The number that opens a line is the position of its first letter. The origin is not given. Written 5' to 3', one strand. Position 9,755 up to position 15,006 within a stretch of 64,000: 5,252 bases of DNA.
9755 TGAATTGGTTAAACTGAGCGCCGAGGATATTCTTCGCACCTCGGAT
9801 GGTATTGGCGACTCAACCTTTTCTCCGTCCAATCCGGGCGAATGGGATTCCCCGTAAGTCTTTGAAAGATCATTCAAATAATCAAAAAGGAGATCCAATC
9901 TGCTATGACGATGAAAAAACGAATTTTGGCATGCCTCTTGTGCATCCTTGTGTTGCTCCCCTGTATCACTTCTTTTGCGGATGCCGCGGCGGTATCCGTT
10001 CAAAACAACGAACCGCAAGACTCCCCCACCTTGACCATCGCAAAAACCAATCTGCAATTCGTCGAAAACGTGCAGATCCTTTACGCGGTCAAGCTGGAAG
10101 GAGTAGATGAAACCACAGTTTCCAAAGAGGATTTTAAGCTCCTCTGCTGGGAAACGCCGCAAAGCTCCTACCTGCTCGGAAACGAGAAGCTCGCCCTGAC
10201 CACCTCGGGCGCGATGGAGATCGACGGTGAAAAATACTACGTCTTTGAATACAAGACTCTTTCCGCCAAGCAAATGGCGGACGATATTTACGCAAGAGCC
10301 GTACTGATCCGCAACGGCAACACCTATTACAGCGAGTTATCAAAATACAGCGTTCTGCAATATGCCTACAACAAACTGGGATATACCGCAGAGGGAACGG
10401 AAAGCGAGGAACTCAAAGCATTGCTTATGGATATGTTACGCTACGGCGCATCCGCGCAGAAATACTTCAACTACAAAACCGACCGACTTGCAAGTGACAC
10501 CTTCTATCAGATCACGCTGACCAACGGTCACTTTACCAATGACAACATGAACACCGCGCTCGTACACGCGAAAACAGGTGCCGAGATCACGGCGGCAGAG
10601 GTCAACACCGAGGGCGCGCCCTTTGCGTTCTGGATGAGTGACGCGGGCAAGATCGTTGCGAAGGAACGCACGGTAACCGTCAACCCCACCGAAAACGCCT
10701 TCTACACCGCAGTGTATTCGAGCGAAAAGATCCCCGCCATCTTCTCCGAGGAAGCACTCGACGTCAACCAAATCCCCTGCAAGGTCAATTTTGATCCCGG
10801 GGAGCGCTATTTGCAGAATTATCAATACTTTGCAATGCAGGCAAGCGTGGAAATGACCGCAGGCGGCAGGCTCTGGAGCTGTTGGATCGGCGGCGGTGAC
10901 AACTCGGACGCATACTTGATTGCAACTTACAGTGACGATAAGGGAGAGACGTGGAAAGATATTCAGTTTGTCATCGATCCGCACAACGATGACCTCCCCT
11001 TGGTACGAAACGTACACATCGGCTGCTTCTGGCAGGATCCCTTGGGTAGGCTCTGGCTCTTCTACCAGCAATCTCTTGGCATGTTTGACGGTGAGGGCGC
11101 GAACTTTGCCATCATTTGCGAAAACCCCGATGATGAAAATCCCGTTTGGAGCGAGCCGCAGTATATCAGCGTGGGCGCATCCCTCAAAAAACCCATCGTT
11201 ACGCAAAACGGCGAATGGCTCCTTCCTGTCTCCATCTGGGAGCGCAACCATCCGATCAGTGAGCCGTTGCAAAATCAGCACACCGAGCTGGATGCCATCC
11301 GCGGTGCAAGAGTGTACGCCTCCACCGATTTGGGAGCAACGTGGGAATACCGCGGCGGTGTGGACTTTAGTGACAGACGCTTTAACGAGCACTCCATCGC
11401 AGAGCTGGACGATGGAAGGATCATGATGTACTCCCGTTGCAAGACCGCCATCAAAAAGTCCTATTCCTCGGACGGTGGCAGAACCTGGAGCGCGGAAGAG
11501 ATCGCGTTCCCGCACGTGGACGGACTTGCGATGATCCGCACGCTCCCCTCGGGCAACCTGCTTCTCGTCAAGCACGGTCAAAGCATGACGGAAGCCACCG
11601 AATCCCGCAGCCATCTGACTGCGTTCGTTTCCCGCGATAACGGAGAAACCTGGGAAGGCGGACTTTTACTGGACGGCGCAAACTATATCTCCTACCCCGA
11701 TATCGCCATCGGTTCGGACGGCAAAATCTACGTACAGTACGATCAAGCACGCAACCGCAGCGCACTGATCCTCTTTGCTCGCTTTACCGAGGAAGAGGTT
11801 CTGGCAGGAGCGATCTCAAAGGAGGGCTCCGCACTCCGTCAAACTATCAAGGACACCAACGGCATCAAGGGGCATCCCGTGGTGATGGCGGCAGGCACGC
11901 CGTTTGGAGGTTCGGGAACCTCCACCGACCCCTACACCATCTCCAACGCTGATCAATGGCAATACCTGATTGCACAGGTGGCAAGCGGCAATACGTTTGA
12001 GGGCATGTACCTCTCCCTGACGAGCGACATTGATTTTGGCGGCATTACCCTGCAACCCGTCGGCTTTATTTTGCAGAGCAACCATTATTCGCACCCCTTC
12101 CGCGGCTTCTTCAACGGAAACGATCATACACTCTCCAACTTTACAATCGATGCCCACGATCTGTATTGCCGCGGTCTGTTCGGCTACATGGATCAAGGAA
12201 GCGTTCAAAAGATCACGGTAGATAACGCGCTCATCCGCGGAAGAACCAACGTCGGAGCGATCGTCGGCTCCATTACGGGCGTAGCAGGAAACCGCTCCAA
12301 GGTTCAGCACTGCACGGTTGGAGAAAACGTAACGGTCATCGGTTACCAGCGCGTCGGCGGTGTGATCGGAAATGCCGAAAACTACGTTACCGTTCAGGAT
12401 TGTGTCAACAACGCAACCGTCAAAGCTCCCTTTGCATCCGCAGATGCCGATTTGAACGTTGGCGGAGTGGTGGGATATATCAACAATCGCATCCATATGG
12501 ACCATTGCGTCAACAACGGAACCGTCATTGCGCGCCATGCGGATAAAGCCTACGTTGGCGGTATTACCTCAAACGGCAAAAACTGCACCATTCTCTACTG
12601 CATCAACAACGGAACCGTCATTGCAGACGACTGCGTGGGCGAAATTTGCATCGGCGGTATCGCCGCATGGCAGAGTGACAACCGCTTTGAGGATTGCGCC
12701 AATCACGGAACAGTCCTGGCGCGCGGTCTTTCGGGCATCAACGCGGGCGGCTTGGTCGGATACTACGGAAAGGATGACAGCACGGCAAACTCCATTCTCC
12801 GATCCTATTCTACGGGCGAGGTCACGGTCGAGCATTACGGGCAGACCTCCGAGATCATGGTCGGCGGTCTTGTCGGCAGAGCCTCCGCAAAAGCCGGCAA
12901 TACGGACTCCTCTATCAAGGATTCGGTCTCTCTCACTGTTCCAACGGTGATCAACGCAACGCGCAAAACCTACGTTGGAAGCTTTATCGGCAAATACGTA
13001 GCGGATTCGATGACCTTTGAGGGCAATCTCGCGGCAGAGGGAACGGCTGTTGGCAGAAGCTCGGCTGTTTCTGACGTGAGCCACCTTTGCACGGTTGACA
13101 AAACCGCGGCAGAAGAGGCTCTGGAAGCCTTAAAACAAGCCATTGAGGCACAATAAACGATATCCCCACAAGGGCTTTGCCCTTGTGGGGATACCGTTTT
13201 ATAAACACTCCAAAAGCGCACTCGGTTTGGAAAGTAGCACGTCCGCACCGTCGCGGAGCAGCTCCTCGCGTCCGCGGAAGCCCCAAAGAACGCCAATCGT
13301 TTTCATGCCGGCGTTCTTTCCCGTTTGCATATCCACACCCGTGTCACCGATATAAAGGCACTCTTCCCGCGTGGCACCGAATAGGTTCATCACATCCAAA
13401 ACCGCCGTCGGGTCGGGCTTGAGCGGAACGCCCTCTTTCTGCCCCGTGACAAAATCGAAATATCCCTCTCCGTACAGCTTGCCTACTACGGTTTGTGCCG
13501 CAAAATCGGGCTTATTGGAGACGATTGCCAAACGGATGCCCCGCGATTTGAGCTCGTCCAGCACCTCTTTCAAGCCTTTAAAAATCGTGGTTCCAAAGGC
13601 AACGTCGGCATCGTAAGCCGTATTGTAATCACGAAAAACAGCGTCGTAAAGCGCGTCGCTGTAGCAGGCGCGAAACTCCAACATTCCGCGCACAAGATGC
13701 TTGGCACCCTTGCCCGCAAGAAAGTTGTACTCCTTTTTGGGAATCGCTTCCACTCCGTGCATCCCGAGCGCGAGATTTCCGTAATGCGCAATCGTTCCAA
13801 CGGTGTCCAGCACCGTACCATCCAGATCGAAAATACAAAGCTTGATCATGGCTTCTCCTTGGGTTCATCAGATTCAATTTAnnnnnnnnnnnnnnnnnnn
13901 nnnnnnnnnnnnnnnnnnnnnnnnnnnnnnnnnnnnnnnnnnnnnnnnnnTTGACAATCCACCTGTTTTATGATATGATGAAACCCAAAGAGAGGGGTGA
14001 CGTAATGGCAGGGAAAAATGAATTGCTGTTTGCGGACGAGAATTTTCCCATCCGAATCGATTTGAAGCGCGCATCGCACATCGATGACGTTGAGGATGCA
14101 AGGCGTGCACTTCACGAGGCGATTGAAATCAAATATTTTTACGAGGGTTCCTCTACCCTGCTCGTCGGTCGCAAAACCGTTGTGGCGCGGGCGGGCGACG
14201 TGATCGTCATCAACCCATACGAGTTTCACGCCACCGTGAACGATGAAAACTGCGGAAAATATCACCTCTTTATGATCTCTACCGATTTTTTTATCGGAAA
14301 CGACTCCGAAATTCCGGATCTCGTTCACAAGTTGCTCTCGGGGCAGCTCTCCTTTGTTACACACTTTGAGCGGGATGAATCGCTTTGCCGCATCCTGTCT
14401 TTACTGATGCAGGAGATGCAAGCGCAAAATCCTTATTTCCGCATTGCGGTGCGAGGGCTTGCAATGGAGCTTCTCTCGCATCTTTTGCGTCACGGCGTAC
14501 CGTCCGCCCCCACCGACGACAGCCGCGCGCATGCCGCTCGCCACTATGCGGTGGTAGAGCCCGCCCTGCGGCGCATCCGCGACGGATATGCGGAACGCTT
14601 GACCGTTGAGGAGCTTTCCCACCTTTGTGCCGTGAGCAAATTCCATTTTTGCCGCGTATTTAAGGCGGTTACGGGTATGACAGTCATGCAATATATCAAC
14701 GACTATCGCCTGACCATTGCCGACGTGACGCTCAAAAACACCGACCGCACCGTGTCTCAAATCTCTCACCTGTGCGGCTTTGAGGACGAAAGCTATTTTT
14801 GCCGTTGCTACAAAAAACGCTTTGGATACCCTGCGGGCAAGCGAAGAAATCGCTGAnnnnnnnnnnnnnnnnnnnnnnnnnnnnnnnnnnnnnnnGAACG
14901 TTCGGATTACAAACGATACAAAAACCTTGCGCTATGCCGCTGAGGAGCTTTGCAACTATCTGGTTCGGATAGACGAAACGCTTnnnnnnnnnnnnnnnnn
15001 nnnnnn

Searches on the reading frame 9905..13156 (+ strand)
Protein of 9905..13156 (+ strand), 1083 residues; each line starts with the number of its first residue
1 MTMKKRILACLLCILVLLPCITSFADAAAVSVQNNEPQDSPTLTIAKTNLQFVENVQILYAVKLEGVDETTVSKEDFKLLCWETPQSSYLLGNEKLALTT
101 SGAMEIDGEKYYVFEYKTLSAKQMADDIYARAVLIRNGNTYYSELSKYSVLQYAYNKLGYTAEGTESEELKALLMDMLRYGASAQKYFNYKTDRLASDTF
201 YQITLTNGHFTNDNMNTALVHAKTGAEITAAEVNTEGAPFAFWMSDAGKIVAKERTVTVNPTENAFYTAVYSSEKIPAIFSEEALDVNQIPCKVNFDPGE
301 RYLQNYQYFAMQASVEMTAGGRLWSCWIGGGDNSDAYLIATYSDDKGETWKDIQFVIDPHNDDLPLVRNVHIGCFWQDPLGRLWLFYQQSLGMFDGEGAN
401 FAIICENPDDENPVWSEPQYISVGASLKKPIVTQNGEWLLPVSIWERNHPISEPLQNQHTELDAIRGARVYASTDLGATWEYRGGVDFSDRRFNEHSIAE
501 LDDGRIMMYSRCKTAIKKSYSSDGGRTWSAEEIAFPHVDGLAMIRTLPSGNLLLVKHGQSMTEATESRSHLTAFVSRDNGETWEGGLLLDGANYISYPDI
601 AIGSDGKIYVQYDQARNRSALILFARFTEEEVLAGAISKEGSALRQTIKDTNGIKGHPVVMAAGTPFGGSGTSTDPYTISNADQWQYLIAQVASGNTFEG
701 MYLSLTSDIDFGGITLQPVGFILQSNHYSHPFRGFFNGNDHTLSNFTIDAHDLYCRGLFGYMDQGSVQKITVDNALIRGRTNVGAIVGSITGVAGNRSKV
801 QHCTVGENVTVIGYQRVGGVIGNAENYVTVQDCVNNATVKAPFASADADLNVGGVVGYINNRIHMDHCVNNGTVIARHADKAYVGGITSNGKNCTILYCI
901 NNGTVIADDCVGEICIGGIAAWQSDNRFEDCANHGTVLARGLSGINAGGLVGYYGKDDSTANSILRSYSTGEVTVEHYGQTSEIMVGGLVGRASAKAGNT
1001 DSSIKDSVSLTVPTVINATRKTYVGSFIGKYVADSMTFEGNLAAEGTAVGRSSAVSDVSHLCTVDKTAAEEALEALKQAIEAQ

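Call 11: search_protein_families(library=pfam, proteins=[window:9905-13156:+])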
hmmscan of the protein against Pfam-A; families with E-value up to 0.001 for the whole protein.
window:9905-13156:+ (1083 aa): 4 families
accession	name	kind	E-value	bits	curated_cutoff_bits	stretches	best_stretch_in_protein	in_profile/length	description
PF13088.12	BNR_2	-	1.1e-27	97.6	31.4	1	321-610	1-277/277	BNR repeat-like domain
PF02012.26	BNR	-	1.1e-07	31.2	27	0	574-584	1-11/12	BNR/Asp-box repeat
PF15902.12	Sortilin-Vps10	-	8.1e-07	28.6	33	1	469-612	2-136/446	Sortilin, neurotensin receptor 3,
PF07581.17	Glug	-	9.4e-06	26.2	20.5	0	813-839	1-27/28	The GLUG motif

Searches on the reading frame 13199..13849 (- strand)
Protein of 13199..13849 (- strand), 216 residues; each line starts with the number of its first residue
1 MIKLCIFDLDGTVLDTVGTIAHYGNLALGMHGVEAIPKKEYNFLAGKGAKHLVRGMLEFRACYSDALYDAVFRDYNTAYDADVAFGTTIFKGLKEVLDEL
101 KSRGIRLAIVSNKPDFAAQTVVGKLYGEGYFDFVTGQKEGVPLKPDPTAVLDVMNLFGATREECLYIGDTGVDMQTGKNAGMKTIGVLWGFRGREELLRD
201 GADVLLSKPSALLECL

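Call 11: search_protein_families(library=pfam, proteins=[window:13199-13849:-])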
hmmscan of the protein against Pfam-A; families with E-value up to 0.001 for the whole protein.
window:13199-13849:- (216 aa): 5 families
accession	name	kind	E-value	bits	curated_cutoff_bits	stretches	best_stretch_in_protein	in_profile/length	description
PF13419.12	HAD_2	-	1.1e-35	123.8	23.8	1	5-187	1-178/178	Haloacid dehalogenase-like hydrolase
PF00702.32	Hydrolase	-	8.7e-29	101.7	26.4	1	2-181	1-191/191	haloacid dehalogenase-like hydrolase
PF12710.13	HAD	-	4.3e-12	47.3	27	1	6-176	2-187/189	haloacid dehalogenase-like hydrolase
PF13242.12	Hydrolase_like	-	1.8e-10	41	22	1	144-199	4-60/75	HAD-hyrolase-like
PF13344.12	Hydrolase_6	-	9.9e-05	22.8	27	0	86-125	12-51/101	Haloacid dehalogenase-like hydrolase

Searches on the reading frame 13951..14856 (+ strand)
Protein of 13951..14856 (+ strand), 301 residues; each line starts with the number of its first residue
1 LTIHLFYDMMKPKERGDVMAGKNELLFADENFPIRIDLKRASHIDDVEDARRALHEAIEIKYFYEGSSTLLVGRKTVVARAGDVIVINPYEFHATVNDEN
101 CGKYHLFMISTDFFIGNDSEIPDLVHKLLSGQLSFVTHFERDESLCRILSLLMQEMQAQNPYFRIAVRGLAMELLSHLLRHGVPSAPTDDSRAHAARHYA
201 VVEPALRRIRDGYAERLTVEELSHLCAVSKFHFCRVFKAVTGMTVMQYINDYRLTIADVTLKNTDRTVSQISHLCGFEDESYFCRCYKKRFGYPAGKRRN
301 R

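Call 11: search_protein_families(library=pfam, proteins=[window:13951-14856:+])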
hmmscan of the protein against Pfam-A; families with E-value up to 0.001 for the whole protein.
window:13951-14856:+ (301 aa): 4 families
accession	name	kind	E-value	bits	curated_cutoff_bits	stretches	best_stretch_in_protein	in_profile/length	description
PF00165.29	HTH_AraC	-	5.4e-21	74.7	26.6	2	209-250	1-42/42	Bacterial regulatory helix-turn-helix proteins, AraC family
PF12833.13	HTH_18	-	1.8e-18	67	33.6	1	226-300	5-79/80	Helix-turn-helix domain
PF02311.25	AraC_binding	-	1.2e-09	38.4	21.1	1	51-175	17-135/135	AraC-like ligand binding domain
PF07883.17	Cupin_2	-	3.9e-05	23.7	27.2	1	52-99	13-60/70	Cupin domain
